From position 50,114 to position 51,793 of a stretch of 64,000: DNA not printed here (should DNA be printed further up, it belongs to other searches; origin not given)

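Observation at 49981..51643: Stand-alone SIR2-like gene with non-SLOG helical C-domain behind a consensus promoter and ~250-nt leader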

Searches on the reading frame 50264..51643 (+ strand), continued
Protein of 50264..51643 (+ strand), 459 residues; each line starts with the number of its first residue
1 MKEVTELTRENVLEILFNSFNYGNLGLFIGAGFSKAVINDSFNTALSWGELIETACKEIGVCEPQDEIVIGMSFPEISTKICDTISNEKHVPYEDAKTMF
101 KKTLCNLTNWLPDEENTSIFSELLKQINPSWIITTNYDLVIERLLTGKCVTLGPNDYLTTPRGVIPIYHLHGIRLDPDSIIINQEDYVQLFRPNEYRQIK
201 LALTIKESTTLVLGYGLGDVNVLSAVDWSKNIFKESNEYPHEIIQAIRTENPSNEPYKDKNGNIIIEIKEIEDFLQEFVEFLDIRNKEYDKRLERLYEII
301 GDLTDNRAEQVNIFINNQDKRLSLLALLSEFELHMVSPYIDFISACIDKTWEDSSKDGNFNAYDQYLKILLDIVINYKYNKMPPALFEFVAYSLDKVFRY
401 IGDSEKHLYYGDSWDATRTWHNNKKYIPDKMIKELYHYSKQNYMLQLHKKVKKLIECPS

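Call 67: search_protein_families(library=pfam, proteins=[L046:7620-9989:+, L046:6117-7496:+], max_evalue=0.001)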
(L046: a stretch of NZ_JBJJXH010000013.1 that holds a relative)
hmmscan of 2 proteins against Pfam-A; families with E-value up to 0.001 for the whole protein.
L046:7620-9989:+ (790 aa): 3 families
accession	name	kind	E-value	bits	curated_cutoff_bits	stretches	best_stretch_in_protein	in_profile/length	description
PF02867.20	Ribonuc_red_lgC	-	1.6e-173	578.6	23.9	1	213-766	1-523/523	Ribonucleotide reductase, barrel domain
PF00317.26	Ribonuc_red_lgN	-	1.5e-27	95.8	28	1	135-209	2-76/77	Ribonucleotide reductase, all-alpha domain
PF03477.21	ATP-cone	-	4.1e-11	43.7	25.8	1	1-85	1-85/88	ATP cone domain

L046:6117-7496:+ (460 aa): 2 families
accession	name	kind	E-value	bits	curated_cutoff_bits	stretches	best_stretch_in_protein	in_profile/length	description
PF00206.25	Lyase_1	-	6.2e-54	183.9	27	1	26-304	8-312/312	Lyase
PF10397.14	ADSL_C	-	2.1e-24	86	32.7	1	368-458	1-79/79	Adenylosuccinate lyase C-terminus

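Call 79: search_solved_structures(query=A1, max_evalue=0.01, show_alignments=0)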
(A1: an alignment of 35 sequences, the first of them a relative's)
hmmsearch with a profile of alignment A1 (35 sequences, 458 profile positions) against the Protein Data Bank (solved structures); distinct sequences matched with E-value up to 0.01: 9.
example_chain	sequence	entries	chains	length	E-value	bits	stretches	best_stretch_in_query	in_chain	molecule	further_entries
7uxt_B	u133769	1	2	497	9.9e-08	34.3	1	5-268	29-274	USG protein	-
8wkt_A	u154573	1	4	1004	2e-06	30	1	119-244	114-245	SIR2-like domain-containing protein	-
8k98_C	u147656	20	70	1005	2e-06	30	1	119-244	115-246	a protein | SIR2-like domain-containing protein | SIR2 family protein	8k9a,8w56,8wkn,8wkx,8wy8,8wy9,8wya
8zsf_D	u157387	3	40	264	4.8e-06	28.7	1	102-223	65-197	Sir2 family NAD-dependent protein deacetylase | KomC, SIR2 domain protein, NADase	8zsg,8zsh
9xvc_H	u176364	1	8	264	0.00014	23.9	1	102-223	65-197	KomC(H146N), a SIR2-domain NADase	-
8zsi_E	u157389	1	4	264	0.00016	23.7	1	102-223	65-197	Sir2 family NAD-dependent protein deacetylase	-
9v0g_E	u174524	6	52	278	0.00075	21.5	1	121-223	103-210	NAD-dependent protein deacetylase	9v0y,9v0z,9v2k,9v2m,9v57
9r3e_B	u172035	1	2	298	0.00076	21.5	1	26-197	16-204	Protein FAM118B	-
9r0p_B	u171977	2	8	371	0.0014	20.7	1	26-197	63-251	Protein FAM118B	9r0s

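Call 80: find_encoding_contigs(protein=P0003, flank=7000, max_places=2)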
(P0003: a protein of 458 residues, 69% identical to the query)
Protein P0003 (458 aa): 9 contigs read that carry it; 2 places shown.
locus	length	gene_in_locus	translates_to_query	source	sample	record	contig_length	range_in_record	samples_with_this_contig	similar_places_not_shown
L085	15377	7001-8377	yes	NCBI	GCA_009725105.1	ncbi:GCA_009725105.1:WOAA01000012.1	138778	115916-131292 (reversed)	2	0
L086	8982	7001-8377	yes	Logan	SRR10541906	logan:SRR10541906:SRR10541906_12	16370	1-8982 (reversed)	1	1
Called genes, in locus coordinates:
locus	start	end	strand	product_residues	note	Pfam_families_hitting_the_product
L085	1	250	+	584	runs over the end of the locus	PF00395:SLH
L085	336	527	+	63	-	-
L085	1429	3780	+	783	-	PF00580:UvrD-helicase, PF01443:Viral_helicase1 (faint), PF13245:AAA_19, PF13538:UvrD_C_2 (faint), PF13361:UvrD_C, PF14169:YdjO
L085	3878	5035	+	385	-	PF13289:SIR2_2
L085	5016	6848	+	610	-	PF01580:FtsK_SpoIIIE (faint), PF01935:DUF87, PF10412:TrwB_AAD_bind (faint)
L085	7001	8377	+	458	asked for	PF13289:SIR2_2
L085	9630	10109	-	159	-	PF01668:SmpB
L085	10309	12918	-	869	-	PF08206:OB_RNB, PF17876:CSD2 (weak), PF08206:OB_RNB, PF17876:CSD2, PF00773:RNB, PF00575:S1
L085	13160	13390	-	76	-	PF03840:SecG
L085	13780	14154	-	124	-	PF14539:DUF4442 (weak), PF13622:4HBT_3, PF03061:4HBT, PF20789:4HBT_3C (weak)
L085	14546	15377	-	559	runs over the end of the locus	PF00501:AMP-binding, PF13193:AMP-binding_C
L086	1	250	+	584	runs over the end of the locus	PF00395:SLH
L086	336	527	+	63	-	-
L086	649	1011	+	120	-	-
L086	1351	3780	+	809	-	PF00580:UvrD-helicase, PF01443:Viral_helicase1 (faint), PF13245:AAA_19, PF13538:UvrD_C_2 (faint), PF13361:UvrD_C, PF14169:YdjO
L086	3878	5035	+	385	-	PF13289:SIR2_2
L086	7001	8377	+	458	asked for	PF13289:SIR2_2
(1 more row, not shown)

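Call 81: find_encoding_contigs(protein=P0004, flank=7000, max_places=2)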
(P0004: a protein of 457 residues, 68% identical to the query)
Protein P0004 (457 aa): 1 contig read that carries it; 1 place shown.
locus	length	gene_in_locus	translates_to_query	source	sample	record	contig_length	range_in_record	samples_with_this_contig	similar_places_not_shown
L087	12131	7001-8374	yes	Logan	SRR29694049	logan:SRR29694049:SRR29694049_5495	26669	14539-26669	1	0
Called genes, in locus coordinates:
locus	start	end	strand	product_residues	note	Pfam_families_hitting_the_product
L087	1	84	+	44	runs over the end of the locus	-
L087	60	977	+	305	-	PF08668:HDOD (weak), PF13487:HD_5, PF01966:HD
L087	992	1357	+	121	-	PF00072:Response_reg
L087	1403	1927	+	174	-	PF07238:PilZ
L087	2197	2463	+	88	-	-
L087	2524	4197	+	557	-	PF06103:DUF948 (faint), PF00672:HAMP, PF00015:MCPsignal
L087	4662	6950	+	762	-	PF00580:UvrD-helicase, PF13245:AAA_19, PF13087:AAA_12 (faint), PF13361:UvrD_C, PF13538:UvrD_C_2 (faint), PF14169:YdjO (weak)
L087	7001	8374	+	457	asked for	PF13289:SIR2_2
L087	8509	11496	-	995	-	PF02463:SMC_N (weak), PF13304:AAA_21 (faint)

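Call 86: find_related_loci(query=A1, collection=viral_contigs, flank=6000)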
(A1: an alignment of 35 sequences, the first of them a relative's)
Query A1 (459 aa) in viral_contigs; peptide patterns used: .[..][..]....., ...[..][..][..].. (x = any residue, [..] = any of these).
17 stretches matched a pattern; 6 encode a relative of the query (tblastn E <= 1e-3); 6 distinct loci.
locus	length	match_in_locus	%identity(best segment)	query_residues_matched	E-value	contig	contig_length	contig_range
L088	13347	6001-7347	52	6-455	2e-159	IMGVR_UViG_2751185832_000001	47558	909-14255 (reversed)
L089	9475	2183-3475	47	8-442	5e-132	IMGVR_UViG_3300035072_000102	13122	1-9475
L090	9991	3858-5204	42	1-453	2e-118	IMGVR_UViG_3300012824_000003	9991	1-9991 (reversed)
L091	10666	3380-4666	40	9-443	1e-114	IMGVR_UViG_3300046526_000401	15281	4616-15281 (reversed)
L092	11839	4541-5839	40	5-442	7e-108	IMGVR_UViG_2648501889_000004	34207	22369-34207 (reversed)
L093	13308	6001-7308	35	7-442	2e-74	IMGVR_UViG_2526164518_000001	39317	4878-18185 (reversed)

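Call 87: search_solved_structures(query=A1, max_evalue=0.00001, show_alignments=3)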
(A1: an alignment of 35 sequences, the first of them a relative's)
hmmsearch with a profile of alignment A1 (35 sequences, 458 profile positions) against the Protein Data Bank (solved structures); distinct sequences matched with E-value up to 0.00001: 4.
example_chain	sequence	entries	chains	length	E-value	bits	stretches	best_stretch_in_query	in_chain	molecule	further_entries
7uxt_B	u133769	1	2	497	9.9e-08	34.3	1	5-268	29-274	USG protein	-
8wkt_A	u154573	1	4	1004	2e-06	30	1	119-244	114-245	SIR2-like domain-containing protein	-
8k98_C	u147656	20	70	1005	2e-06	30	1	119-244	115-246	a protein | SIR2-like domain-containing protein | SIR2 family protein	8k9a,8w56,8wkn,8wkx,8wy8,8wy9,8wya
8zsf_D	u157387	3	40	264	4.8e-06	28.7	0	102-223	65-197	Sir2 family NAD-dependent protein deacetylase | KomC, SIR2 domain protein, NADase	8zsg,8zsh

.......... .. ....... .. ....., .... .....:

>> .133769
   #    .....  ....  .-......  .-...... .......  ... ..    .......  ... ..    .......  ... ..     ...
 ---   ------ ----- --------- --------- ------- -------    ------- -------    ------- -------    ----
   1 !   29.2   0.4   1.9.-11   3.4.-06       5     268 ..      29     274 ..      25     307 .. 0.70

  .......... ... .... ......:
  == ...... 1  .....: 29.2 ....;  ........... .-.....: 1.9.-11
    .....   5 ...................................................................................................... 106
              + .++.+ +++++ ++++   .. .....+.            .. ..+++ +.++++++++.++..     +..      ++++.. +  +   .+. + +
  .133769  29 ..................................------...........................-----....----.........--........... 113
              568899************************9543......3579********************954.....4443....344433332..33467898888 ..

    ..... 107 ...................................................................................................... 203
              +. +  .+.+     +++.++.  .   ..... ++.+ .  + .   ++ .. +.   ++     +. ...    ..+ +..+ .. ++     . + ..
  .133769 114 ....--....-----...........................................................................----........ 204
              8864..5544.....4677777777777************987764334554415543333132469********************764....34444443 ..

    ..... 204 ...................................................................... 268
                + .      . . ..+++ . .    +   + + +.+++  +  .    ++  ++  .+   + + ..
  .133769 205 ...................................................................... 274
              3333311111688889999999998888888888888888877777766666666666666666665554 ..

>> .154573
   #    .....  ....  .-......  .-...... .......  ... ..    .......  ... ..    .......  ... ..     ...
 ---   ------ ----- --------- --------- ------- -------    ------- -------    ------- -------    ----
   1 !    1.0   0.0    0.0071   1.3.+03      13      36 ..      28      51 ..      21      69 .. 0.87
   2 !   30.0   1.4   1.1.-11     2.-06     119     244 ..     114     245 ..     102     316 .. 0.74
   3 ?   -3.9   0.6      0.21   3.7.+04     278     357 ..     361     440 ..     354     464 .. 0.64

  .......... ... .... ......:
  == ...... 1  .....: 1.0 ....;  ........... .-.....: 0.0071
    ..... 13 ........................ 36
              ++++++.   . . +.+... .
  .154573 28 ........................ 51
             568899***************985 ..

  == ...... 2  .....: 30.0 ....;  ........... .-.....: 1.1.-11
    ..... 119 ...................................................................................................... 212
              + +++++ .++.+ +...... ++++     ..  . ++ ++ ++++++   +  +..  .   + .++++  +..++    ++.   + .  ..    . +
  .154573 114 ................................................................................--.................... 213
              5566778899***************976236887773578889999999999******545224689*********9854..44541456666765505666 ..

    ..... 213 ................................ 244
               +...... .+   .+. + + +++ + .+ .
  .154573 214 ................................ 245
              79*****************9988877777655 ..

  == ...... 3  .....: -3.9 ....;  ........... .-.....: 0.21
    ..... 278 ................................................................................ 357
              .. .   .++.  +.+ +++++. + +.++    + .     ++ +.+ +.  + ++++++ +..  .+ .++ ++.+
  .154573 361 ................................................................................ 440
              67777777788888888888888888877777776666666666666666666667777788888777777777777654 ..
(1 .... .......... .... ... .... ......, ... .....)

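Call 90: search_protein_families(library=padloc, alignment_id=A6, max_evalue=1e-20)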
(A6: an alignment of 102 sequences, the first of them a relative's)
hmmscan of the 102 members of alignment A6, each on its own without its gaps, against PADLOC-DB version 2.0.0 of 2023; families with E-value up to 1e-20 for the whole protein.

A. member 1, L034:11650-12528:+ (293 aa): 0 families

B. families by the number of members that match (of 102 scanned): 91 families (the first 25 are shown)
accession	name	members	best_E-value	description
PDLC03044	REase_I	1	0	Type I restriction enzyme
PDLC02381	pAgo_II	1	5.4e-199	Class II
PDLC02408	Aga_SIR2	1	4.2e-120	Class II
PDLC04792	PDC-S01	1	1.1e-111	-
PDLC02414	Aga_SIR2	1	7.1e-105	-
PDLC04786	PDC-S01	1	1.2e-100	-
PDLC03041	REase_I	1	9.8e-95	Type I restriction enzyme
PDLC03098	Specificity_I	1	2.1e-86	Type I specificity subunit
PDLC03040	REase_I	1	5.6e-85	Type I restriction enzyme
PDLC03027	MTase_I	1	1.3e-75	Type I methyltransferase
PDLC03087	Specificity_I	1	2.1e-72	Type I specificity subunit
PDLC03156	Specificity_I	1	2.7e-64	Type I specificity subunit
PDLC03048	REase_I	1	9.9e-63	Type I restriction enzyme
PDLC04788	PDC-S01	1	3.1e-62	-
PDLC03113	Specificity_I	1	9.9e-61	Type I specificity subunit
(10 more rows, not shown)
